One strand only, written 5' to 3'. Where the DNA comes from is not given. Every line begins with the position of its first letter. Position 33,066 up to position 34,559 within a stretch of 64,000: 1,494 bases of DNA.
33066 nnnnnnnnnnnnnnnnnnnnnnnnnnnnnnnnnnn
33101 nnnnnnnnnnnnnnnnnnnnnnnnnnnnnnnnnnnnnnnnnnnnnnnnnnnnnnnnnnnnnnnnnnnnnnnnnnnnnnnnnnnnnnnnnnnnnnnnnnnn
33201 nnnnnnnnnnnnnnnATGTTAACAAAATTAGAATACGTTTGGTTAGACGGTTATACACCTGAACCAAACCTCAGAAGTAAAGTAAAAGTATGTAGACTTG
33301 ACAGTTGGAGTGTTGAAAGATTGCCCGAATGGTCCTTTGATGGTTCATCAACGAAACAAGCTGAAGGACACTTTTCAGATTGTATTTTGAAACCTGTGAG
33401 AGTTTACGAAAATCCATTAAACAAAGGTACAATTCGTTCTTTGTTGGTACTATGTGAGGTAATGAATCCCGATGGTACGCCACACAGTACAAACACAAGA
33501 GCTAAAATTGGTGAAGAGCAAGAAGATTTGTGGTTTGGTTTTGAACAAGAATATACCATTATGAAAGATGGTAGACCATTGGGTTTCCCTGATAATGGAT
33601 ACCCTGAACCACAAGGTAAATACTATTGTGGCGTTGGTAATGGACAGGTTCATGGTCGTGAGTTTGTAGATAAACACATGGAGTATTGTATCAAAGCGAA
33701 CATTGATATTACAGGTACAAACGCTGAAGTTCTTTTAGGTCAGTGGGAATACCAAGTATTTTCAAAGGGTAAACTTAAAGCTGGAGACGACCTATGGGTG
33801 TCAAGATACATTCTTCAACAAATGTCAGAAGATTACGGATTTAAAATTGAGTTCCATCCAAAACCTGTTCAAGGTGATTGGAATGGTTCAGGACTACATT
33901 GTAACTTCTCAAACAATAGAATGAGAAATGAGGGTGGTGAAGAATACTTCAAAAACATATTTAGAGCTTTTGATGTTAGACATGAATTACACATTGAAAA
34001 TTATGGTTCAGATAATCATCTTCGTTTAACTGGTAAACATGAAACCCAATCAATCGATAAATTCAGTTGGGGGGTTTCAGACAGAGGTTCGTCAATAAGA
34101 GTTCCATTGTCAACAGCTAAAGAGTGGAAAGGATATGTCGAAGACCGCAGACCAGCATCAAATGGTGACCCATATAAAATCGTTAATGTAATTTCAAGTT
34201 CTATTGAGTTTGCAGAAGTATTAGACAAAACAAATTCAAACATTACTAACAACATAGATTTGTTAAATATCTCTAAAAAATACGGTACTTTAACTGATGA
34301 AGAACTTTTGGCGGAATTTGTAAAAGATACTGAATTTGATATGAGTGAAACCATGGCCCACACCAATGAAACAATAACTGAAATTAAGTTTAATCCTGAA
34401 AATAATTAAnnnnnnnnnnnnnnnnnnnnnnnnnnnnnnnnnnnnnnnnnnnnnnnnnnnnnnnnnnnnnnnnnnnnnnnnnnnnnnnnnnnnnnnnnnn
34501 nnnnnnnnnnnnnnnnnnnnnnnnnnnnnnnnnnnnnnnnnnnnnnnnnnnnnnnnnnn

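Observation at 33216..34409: Full-length eukaryote-type glutamine synthetase (GS-II) homologue in a phage, with an extra C-terminal tail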

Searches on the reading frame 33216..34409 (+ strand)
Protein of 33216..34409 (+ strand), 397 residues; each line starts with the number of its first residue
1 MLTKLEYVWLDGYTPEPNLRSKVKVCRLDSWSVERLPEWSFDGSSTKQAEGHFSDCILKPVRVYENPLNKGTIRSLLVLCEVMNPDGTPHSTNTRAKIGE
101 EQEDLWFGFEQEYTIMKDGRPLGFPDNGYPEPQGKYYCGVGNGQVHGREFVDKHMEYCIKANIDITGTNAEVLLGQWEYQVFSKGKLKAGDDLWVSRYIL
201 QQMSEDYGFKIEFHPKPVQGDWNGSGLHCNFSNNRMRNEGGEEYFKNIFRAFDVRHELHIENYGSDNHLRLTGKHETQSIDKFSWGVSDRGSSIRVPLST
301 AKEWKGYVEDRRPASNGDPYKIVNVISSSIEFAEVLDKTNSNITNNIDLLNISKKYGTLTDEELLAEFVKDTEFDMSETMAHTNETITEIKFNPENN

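Call 3: search_protein_families(library=pfam, proteins=[window:33216-34406:+], max_evalue=0.1)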
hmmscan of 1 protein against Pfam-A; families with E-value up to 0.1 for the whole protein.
window:33216-34406:+ (397 aa): 2 families
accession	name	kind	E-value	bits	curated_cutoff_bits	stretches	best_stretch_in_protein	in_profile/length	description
PF00120.29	Gln-synt_C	-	2.4e-15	56.9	24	1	104-232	21-155/344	Glutamine synthetase, catalytic domain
PF03951.24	Gln-synt_N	-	1.1e-11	44.7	33.4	1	4-85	4-82/82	Glutamine synthetase, beta-Grasp domain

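Call 4: search_protein_families(library=ncbifam, proteins=[window:33216-34406:+], max_evalue=0.1)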
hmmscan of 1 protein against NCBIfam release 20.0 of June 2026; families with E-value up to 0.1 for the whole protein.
window:33216-34406:+ (397 aa): 5 families
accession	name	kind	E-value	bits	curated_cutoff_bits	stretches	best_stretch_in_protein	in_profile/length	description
NF041605.1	gln_syn_GlnII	equivalog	1.6e-118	395.7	500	1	1-328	1-326/333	glutamine synthetase GlnII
TIGR00653.1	GlnA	equivalog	2.8e-14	52.7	429.15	1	153-234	189-269/462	type I glutamate--ammonia ligase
NF045547.1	GGputSyn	equivalog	2.2e-08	33.3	650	1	77-302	93-326/438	gamma-glutamylputrescine synthetase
TIGR03105.1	gln_synth_III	equivalog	9.1e-07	27.7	469.6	1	101-246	111-251/435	type III glutamate--ammonia ligase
NF007006.0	PRK09469.1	equivalog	1e-06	27.6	845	1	186-321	229-370/469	glutamate--ammonia ligase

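Call 5: search_protein_families(library=phrogs, proteins=[window:33216-34406:+], max_evalue=0.1)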
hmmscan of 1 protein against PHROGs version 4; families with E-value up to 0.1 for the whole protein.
window:33216-34406:+ (397 aa): 1 family
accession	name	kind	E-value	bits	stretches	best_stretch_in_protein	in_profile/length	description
phrog_21628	-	unknown function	1.9e-14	54.1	1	40-232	84-292/480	-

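Call 6: search_solved_structures(query=window:33216-34406:+, show_alignments=2)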
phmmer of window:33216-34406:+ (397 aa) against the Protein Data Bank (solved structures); distinct sequences matched with E-value up to 0.001: 45.
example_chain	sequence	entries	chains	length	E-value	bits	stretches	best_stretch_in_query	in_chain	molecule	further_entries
3fky_A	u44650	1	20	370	4.8e-104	352.1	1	6-330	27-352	Glutamine synthetase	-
4bax_A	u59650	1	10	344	6.1e-99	335.3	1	3-326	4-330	GLUTAMINE SYNTHETASE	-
4is4_A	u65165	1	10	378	2.5e-95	323.4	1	6-328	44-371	Glutamine synthetase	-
7v4i_J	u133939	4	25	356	7.7e-95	321.7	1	5-328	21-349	Glutamine synthetase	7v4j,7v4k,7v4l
7v4h_J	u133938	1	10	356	2.9e-94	319.8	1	5-328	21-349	Glutamine synthetase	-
9wp6_A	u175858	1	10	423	1e-93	318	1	5-328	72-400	Glutamine synthetase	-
2d3a_A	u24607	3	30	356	2.3e-93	316.9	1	5-328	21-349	glutamine synthetase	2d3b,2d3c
7cpr_A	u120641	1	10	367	8e-93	315.1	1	4-329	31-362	Glutamine synthetase 2 cytoplasmic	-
9c28_A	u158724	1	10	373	6.6e-91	308.8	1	4-328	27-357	Glutamine synthetase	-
8xlj_A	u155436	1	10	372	6.6e-91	308.8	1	4-328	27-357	Glutamine synthetase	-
9otp_A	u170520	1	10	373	7.6e-91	308.6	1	6-326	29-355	Glutamine synthetase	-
2uu7_A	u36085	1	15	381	9.6e-91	308.3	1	6-327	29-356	GLUTAMINE SYNTHETASE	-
7evt_A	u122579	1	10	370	1e-90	308.2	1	6-326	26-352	Glutamine synthetase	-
8dnu_A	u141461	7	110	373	1.1e-90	308.1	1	6-326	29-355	Glutamine synthetase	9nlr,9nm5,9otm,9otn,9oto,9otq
2ojw_A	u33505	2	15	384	1.5e-90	307.6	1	6-326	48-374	Glutamine synthetase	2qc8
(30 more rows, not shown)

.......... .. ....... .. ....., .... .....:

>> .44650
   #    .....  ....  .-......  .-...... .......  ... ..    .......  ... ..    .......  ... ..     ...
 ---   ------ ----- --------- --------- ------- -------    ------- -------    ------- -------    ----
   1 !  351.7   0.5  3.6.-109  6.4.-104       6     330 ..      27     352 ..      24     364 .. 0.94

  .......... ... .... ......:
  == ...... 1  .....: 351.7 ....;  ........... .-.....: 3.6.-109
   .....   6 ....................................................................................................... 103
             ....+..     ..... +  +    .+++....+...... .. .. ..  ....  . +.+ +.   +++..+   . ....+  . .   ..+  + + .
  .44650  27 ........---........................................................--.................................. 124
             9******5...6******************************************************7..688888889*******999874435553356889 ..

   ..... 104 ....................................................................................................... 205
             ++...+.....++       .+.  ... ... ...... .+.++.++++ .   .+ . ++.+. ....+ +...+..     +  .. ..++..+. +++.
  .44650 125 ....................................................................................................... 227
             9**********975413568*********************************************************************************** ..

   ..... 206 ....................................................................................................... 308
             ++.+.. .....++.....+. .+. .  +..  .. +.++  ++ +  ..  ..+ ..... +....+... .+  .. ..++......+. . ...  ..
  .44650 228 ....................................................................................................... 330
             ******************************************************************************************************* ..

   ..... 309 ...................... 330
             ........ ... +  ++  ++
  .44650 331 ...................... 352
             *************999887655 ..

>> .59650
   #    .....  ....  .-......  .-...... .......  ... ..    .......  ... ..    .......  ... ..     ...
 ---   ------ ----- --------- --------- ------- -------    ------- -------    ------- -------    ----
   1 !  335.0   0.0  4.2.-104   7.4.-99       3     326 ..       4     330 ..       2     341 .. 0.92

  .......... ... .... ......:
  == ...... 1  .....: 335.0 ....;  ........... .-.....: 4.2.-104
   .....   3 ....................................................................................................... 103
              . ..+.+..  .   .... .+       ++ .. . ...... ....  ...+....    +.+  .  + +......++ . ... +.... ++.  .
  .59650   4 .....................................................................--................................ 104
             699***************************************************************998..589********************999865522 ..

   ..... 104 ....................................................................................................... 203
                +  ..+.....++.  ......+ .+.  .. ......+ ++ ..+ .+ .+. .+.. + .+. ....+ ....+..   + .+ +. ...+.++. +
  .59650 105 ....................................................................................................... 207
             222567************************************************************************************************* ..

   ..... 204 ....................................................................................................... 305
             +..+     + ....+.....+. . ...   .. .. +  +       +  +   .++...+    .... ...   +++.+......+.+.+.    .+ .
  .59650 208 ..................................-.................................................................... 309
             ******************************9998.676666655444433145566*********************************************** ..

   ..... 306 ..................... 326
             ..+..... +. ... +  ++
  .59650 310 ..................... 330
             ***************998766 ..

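Call 8: search_dna_similar(query=window:33216-34406:+, collection=phages, mode=protein, max_rows=40)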
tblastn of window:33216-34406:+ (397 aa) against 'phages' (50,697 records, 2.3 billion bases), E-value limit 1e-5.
Records with a match: 10; places in all: 10; records where one place covers at least 80% of the query: 4.
Best place of each record, by identity: <60% 10.
By first word of the organism name: uncultured 4; Listeria 4; Bacteriophage 2.
By host as written in the record: - 6; Listeria monocytogenes 4.
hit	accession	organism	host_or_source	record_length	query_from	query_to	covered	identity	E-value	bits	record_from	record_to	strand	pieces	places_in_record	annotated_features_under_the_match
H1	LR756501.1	uncultured phage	metagenomic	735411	1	334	84%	58.8%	3e-129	415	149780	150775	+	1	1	record has no annotation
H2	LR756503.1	uncultured phage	metagenomic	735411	1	334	84%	58.8%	3e-129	415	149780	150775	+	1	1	record has no annotation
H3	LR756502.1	uncultured phage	metagenomic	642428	5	330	82%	47.0%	1e-97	324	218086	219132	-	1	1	record has no annotation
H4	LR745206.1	uncultured phage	metagenomic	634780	2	335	84%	45.4%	6e-91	305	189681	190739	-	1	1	record has no annotation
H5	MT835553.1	Bacteriophage sp.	human fecal samples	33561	54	329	70%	26.3%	3e-10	68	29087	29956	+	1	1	record has no annotation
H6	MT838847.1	Bacteriophage sp.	human fecal samples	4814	78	329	63%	24.1%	8e-8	60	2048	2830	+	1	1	record has no annotation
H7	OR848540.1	Listeria phage LM 4-14-1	Listeria monocytogenes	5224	78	326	63%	24.3%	4e-7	58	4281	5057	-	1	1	record has no annotation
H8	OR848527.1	Listeria phage LM 4-14-1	Listeria monocytogenes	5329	78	326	63%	24.3%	5e-7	58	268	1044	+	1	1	record has no annotation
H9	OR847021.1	Listeria phage LM 4-11-1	Listeria monocytogenes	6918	78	326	63%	24.3%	5e-7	58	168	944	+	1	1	record has no annotation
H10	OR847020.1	Listeria phage LM 4-11-1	Listeria monocytogenes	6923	78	326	63%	24.3%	5e-7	58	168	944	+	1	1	record has no annotation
